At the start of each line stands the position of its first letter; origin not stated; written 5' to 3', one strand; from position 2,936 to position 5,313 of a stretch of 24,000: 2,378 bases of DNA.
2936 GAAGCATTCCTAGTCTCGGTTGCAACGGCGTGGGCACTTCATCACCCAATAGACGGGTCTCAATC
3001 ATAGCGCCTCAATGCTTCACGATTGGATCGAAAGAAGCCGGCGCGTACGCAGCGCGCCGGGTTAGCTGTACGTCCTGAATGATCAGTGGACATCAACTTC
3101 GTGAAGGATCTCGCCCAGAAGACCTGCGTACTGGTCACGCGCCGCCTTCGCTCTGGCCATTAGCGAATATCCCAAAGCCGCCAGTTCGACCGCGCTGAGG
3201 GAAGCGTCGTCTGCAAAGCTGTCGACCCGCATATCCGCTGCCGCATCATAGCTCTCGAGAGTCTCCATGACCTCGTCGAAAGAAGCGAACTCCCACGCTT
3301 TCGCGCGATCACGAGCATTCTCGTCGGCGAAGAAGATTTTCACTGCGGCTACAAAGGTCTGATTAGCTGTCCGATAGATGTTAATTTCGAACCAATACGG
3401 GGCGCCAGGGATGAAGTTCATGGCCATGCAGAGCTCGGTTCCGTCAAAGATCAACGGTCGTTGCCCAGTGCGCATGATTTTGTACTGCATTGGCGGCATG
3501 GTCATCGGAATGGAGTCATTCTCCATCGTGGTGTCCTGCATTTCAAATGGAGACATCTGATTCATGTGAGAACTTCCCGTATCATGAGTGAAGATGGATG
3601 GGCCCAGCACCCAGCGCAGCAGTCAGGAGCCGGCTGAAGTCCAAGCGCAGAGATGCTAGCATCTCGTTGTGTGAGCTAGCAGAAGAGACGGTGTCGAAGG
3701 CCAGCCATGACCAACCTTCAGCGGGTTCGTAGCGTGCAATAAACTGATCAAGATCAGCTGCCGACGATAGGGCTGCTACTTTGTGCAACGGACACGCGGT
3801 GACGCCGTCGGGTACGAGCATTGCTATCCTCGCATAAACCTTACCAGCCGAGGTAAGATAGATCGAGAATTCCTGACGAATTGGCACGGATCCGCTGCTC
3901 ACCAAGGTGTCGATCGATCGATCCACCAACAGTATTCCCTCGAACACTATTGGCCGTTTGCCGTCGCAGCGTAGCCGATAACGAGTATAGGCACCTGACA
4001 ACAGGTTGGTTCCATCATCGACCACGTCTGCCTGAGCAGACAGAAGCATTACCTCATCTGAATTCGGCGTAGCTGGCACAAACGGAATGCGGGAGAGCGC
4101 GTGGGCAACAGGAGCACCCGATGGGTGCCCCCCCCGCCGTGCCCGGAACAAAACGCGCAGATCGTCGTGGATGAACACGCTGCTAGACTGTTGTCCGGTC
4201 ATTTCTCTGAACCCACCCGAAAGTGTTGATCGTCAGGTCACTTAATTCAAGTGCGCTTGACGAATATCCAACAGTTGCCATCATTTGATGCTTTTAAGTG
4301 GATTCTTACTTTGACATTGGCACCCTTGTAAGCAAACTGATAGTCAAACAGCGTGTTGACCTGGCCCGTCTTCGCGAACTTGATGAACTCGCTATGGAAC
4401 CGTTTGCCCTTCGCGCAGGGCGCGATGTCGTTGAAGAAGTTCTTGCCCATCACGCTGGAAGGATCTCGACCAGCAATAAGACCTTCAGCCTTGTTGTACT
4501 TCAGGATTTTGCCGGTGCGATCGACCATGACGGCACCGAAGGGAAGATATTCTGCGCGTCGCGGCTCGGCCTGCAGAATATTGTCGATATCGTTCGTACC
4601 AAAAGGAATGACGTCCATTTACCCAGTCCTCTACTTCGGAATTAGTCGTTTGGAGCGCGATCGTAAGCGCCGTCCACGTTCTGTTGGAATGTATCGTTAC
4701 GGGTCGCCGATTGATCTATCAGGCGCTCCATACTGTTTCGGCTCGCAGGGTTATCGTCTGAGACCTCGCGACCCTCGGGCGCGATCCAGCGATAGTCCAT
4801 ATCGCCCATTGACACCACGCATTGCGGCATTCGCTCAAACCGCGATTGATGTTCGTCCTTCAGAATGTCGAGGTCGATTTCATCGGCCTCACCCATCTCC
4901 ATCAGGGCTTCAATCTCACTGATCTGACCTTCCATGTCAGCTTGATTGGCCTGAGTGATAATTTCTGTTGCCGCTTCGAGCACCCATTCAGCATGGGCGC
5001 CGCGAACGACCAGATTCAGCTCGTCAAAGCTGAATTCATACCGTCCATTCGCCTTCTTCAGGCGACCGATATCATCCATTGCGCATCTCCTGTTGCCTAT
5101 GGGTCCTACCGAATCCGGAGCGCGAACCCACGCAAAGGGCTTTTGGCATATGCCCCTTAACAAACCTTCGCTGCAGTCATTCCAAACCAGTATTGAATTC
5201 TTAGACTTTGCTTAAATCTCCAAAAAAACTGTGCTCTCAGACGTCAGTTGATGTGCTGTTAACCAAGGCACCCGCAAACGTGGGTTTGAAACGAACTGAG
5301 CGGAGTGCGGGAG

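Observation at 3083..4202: Two tandem paralogous unknown genes sit inside the pyp operon, between pyp and pcl: candidate PYP partners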

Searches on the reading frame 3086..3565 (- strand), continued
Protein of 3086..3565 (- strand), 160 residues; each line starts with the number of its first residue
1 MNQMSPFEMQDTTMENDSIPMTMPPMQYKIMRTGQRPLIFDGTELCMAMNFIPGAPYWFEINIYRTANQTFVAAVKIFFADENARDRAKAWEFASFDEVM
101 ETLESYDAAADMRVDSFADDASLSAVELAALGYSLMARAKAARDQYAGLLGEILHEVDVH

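Call 41: find_encoding_contigs(protein=P0175, flank=8000, max_places=2)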
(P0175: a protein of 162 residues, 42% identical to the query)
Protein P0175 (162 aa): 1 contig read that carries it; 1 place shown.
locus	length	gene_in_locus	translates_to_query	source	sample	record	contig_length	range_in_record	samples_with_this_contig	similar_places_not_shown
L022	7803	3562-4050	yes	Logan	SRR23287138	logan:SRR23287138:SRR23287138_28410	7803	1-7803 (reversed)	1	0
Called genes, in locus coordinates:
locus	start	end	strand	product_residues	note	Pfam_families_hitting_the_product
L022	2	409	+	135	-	?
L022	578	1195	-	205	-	-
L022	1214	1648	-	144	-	-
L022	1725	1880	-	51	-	-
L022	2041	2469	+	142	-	-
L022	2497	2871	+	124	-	PF00989:PAS (weak)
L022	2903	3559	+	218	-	-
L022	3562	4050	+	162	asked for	-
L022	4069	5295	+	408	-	PF00501:AMP-binding, PF13193:AMP-binding_C (faint)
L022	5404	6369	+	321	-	PF07728:AAA_5, PF07726:AAA_3 (weak)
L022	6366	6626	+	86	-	-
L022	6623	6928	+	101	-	PF05800:GvpO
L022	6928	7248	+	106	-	PF00741:Gas_vesicle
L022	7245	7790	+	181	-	PF00011:HSP20 (faint)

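Call 49: search_dna_similar(query=window:3086-3565:-, collection=plasmids, mode=protein, max_evalue=0.001, max_rows=40)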
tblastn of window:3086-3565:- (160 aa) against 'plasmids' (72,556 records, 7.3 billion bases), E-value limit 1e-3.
No match.

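Call 50: search_dna_similar(query=P0084, collection=plasmids, mode=protein, max_evalue=0.001, max_rows=40)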
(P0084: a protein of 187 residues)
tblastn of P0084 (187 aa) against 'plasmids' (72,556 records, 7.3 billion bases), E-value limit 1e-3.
No match.

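Call 64: search_solved_structures(query=A3, max_evalue=10, show_alignments=2)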
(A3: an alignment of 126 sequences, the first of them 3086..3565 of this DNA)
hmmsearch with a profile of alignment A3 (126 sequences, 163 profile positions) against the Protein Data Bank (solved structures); distinct sequences matched with E-value up to 10: 2.
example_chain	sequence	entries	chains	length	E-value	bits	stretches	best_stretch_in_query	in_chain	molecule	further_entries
3ui3_A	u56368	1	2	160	0.35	13.6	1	74-107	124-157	Immunoglobulin G-binding protein G, Virulence-associated protein D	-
5nfk_A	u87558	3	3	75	1.1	12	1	105-153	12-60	YrbA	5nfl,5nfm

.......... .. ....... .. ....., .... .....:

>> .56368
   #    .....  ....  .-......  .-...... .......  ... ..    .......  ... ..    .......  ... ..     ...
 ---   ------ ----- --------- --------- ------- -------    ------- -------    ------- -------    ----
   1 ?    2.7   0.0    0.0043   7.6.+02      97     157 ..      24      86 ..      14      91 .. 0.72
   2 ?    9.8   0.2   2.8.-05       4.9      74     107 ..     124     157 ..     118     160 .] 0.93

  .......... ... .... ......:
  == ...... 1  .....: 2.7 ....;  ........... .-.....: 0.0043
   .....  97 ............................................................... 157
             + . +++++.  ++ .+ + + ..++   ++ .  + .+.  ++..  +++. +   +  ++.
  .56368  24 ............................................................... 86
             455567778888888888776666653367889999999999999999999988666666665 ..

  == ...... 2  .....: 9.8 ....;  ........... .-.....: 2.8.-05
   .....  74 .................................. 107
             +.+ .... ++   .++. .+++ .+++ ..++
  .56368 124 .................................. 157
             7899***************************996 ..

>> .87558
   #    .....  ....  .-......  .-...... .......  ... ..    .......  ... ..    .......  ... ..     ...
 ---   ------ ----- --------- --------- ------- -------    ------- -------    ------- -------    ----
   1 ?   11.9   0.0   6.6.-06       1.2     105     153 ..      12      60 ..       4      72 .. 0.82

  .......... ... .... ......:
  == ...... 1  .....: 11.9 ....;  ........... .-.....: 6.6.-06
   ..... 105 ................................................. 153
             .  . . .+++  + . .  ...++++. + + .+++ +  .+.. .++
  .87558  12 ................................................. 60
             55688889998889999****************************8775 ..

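Call 66: fold_search(model_id=the predicted structure, library=viral)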
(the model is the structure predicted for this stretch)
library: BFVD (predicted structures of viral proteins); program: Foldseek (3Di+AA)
matches with E <= 10: 1196; with E <= 0.001: 1
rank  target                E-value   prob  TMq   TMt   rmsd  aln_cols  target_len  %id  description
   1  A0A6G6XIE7            3.0e-04  1.00  0.42  0.43   3.2       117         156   17  (no name in the UniProt tables at hand)
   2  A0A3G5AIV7            2.5e-02  0.99  0.33  0.25   8.7        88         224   12  Rho termination factor-like N-terminal domain-containing protein [Sylvanvirus sp.]
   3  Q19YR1                2.9e-02  0.84  0.27  0.31  18.3       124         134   12  Uncharacterized protein [Mycobacterium phage Pipefish]
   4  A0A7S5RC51            2.9e-02  0.63  0.23  0.16  15.9       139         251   11  (no name in the UniProt tables at hand)
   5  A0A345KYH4            3.5e-02  0.99  0.33  0.31  15.5       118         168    8  (no name in the UniProt tables at hand)
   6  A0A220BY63            3.5e-02  0.98  0.31  0.54  12.6        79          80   14  (no name in the UniProt tables at hand)
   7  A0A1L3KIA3            3.5e-02  0.51  0.23  0.28  13.4       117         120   11  Uncharacterized protein [Beihai levi-like virus 3]
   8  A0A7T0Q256            3.9e-02  0.47  0.23  0.09  20.9       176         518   14  (no name in the UniProt tables at hand)
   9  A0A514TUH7            4.3e-02  0.95  0.25  0.44   4.9        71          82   13  Uncharacterized protein [Aeromonas phage PS1]
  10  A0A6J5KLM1            4.6e-02  0.44  0.25  0.24  12.7       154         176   12  Uncharacterized protein [uncultured Caudovirales phage]
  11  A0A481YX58            4.9e-02  0.98  0.37  0.34  10.6       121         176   10  Uncharacterized protein [Marseillevirus LCMAC201]
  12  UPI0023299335         5.1e-02  0.93  0.32  0.21   8.5       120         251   12  (no name look-up for this kind of identifier)
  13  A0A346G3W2            6.1e-02  0.30  0.18  0.10   9.4        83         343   17  (no name in the UniProt tables at hand)
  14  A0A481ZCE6            6.4e-02  0.99  0.31  0.31   3.7        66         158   11  Uncharacterized protein [Pithovirus LCPAC401]
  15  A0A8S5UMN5            6.8e-02  0.99  0.30  0.60   3.3        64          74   11  Uncharacterized protein [Myoviridae sp. ctCo31]
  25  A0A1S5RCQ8            1.3e-01  0.38  0.23  0.34  12.4       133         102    9  Uncharacterized protein [Lactobacillus phage P1]
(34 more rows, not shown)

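Call 72: list_cluster_members(proteins=[P0019, P0021, P0024, P0035, P0042, P0049, P0062, P0084, P0100, P0168])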
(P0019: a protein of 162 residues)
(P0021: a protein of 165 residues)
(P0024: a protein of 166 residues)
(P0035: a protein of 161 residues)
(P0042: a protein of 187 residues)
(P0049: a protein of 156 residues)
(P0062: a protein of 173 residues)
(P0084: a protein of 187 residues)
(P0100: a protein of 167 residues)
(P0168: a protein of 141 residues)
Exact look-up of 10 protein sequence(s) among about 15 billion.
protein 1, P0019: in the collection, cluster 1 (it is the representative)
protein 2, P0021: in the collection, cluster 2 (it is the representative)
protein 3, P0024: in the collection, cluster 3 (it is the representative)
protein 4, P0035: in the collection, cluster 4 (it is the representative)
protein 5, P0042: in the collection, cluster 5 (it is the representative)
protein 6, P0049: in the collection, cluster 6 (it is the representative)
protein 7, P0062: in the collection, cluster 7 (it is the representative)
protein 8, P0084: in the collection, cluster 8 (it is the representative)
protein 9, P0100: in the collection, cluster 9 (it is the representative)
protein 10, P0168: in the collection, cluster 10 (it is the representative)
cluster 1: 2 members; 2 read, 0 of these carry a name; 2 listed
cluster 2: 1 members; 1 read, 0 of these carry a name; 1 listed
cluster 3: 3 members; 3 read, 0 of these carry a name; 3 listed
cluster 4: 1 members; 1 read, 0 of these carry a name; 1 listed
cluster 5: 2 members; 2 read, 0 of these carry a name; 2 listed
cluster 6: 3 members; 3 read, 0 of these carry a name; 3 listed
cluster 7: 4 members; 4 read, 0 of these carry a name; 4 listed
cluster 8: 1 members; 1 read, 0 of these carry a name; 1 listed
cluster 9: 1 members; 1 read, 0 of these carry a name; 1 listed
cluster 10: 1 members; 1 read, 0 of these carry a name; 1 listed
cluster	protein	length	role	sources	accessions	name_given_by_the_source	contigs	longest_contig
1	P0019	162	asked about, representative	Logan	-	-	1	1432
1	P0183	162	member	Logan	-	-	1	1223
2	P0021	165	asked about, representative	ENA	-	-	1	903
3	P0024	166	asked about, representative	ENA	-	-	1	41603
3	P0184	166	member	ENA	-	-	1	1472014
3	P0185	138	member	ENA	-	-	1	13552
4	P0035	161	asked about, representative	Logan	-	-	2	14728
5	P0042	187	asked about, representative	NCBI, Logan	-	-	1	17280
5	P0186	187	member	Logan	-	-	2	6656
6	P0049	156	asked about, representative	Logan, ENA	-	-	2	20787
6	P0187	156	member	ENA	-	-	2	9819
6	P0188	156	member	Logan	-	-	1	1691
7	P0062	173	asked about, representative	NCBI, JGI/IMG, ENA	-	-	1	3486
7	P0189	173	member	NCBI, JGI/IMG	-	-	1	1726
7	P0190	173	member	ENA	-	-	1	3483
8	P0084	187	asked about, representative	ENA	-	-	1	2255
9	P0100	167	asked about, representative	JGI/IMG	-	-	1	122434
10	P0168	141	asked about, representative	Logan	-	-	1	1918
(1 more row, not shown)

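Call 88: search_protein_families(library=phrogs, proteins=[window:3086-3565:-, P0168, P0100, P0150], max_evalue=0.1)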
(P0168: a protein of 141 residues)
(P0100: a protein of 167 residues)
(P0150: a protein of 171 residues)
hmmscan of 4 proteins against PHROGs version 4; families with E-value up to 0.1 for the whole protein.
window:3086-3565:- (160 aa): 0 families

P0168 (141 aa): 0 families

P0100 (167 aa): 1 family
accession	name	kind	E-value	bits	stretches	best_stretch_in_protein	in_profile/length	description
phrog_11159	-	unknown function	0.063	14.5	1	48-83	16-52/69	-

P0150 (171 aa): 0 families

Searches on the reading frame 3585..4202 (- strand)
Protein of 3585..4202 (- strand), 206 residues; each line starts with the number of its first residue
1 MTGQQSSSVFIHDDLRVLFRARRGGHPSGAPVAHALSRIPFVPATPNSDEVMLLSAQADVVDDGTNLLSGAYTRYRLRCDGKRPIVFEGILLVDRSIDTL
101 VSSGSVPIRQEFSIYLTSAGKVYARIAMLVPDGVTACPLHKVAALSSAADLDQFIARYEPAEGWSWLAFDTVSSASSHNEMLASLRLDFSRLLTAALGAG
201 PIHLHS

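Call 4: search_protein_families(library=pfam, proteins=[window:3585-4202:-], max_evalue=1)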
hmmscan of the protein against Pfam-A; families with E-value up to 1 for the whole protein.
window:3585-4202:- (206 aa): 0 families

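Call 5: search_protein_families(library=ncbifam, proteins=[window:3585-4202:-], max_evalue=1)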
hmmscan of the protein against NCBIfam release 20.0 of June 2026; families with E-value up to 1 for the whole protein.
window:3585-4202:- (206 aa): 0 families

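Call 8: find_homologous_proteins(query=window:3585-4202:-, max_evalue=0.01)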
Query window:3585-4202:- (206 aa): 4 proteins with E <= 0.01 among 928 candidates.
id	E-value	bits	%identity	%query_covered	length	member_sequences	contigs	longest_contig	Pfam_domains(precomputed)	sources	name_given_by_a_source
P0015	7.1e-129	445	100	100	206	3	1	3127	-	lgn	-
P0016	1.3e-53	200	49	99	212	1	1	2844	-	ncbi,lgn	ncbi:MAG: hypothetical protein AAGC81_19870 [Pseudomonadota bacterium]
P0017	1.1e-49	187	49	97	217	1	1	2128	-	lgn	-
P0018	2.0e-40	157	44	96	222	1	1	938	-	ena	-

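Call 88: search_protein_families(library=phrogs, proteins=[window:3585-4202:-], max_evalue=0.1)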
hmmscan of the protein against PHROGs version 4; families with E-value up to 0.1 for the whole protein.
window:3585-4202:- (206 aa): 0 families

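Call 105: predict_structure(alignment_id=A9)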
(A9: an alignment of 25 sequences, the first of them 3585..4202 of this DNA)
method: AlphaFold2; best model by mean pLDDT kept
length: 206 residues; sequences in the alignment: 25
mean_pLDDT: 73.6   pTM: 0.64
mean pLDDT of the five models: 73.6, 73.5, 73.3, 73.1, 71.4
residues with pLDDT >= 90: 91; 70-90: 28; 50-70: 36; < 50: 51
segments of 3 or more residues with pLDDT < 50: 1-13, 21-26, 32-42, 47-59, 203-206
pLDDT, mean of each block of 10 residues (from residue 1): 42 50 49 45 45 41 57 93 96 94 85 96 97 89 96 94 68 76 92 84 45
secondary structure, 60 per line:
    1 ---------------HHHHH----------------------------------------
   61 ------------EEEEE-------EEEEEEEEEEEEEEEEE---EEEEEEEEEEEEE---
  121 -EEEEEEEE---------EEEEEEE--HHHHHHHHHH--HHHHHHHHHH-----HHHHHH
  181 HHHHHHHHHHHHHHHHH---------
elements in order: H16-20 E73-77 E85-101 E105-117 E122-129 E139-145 H148-157 H160-169 H175-197

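Call 109: fold_search(model_id=the predicted structure, library=pdb)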
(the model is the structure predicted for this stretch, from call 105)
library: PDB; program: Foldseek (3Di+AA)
matches with E <= 10: 449; with E <= 0.001: 0
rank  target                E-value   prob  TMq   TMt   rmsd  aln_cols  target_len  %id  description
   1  6yfi_B                3.7e-02  0.89  0.24  0.32  12.6        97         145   14  Bacteriophage EMS014 coat protein (released 2020-09-02)
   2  6yfi_A                5.2e-02  0.72  0.22  0.28  12.8       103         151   14  Bacteriophage EMS014 coat protein (released 2020-09-02)
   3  2vf9_A                6.8e-02  0.44  0.19  0.29  15.5       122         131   11  Crystal structure of bacteriophage PRR1 (released 2008-09-23)
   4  8y3n_B                1.2e-01  0.72  0.24  0.36  12.9       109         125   11  The self-assembled nanotube of CPC46A/Q70C (released 2024-11-06)
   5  6yfm_AA               1.6e-01  0.33  0.21  0.28  15.6       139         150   12  Virus-like particle of bacteriophage ESE021 (released 2020-09-02)
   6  3szi_F                2.4e-01  0.20  0.16  0.24  11.2        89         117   18  Structure of apo shwanavidin (P21 form) (released 2012-04-25)
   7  5kip_A                2.7e-01  0.16  0.19  0.29  17.6       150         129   15  Asymmetric unit for the coat proteins of phage Qbeta (released 2016-10-05)
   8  8w5p_c                3.4e-01  0.16  0.19  0.27  14.2       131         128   16  Cryo-EM structure of Qb-Ab40 (released 2025-02-26)
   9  6yfh_AA               4.4e-01  0.44  0.24  0.31  12.6       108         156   14  Virus-like particle of bacteriophage EMS014 (released 2020-09-02)
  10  6zyt_EEE              4.4e-01  0.13  0.14  0.24  11.6        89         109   13  Monomeric streptavidin with a conjugated biotinylated pyrrolidine (released 2021-08-18)
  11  8w5v_c                4.4e-01  0.09  0.16  0.23  15.2       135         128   16  Cryo-EM structure of QbN10K-Ab40 (released 2025-02-26)
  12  2k4v_MODEL_1_A        4.7e-01  0.11  0.18  0.25  11.5       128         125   13  Solution structure of uncharacterized protein PA1076 from Pseudomonas aeruginosa. Northeast Structural Genomic (released 2008-08-19)
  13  8y3v_B                5.0e-01  0.13  0.18  0.27  15.7       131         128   13  The self-assembled nanotube of CPC46A/Q70V (released 2024-11-06)
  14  1qmn                  5.0e-01  0.10  0.11  0.07   9.6        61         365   11  Alpha1-antichymotrypsin serpin in the delta conformation (partial loop insertion) (released 2000-01-17)
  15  1yxa_A                5.9e-01  0.09  0.11  0.07   9.0        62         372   13  Serpina3n, a murine orthologue of human antichymotrypsin (released 2005-09-06)
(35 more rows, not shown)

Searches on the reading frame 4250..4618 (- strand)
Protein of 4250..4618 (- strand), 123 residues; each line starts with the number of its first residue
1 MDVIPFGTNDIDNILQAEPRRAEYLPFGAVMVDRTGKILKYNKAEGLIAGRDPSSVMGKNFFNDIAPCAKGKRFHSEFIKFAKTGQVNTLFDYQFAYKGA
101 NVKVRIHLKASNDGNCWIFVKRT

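Call 4: search_protein_families(library=pfam, proteins=[window:4250-4618:-], max_evalue=1)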
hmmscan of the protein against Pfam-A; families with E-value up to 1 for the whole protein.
window:4250-4618:- (123 aa): 4 families
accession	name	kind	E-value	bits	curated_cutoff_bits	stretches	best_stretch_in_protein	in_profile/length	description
PF00989.32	PAS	-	2.6e-08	34.3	22.6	1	16-112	8-97/113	PAS fold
PF08448.16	PAS_4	-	1.5e-05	25.7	23.1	1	25-87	4-65/110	PAS fold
PF13426.13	PAS_9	-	0.048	14.4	27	1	28-84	3-55/103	PAS domain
PF09856.14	ScfRs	-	0.21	11.9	24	0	21-47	6-32/157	Short-chain fatty acyl coenzyme A regulator, C-terminal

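Call 5: search_protein_families(library=ncbifam, proteins=[window:4250-4618:-], max_evalue=1)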
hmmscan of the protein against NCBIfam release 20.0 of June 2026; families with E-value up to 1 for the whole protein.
window:4250-4618:- (123 aa): 3 families
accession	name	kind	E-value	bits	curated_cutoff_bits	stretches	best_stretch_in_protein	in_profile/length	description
TIGR02373.1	photo_yellow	equivalog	3.4e-50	169.3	143.05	1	3-122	2-123/124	photoactive yellow protein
TIGR00229.1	sensory_box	domain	0.0015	18.6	22.9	1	23-108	12-97/126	PAS domain S-box protein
NF052573.1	HisKinEspAMyxo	equivalog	0.1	10.6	1400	1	27-87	265-325/755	serine histidine kinase EspA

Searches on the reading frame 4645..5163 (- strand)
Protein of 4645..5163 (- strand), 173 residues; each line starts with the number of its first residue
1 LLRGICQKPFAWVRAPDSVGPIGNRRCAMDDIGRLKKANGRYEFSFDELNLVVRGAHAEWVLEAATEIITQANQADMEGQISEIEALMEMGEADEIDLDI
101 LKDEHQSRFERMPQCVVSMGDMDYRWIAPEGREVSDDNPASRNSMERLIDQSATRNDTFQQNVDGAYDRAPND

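Call 4: search_protein_families(library=pfam, proteins=[window:4645-5163:-], max_evalue=1)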
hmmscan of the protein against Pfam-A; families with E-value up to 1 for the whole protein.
window:4645-5163:- (173 aa): 1 family
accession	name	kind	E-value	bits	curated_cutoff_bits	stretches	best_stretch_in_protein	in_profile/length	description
PF19446.4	DUF5984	-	0.081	12.6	23.8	1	75-123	191-238/245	Family of unknown function (DUF5984)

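Call 5: search_protein_families(library=ncbifam, proteins=[window:4645-5163:-], max_evalue=1)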
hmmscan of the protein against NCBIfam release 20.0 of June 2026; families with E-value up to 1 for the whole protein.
window:4645-5163:- (173 aa): 0 families

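Call 77: search_protein_families(library=pfam, proteins=[window:4645-5079:-], max_evalue=0.01)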
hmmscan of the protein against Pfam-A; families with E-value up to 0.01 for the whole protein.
window:4645-5079:- (145 aa): 0 families

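Call 88: search_protein_families(library=phrogs, proteins=[window:4645-5079:-], max_evalue=0.1)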
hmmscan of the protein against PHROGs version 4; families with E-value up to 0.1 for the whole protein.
window:4645-5079:- (145 aa): 0 families
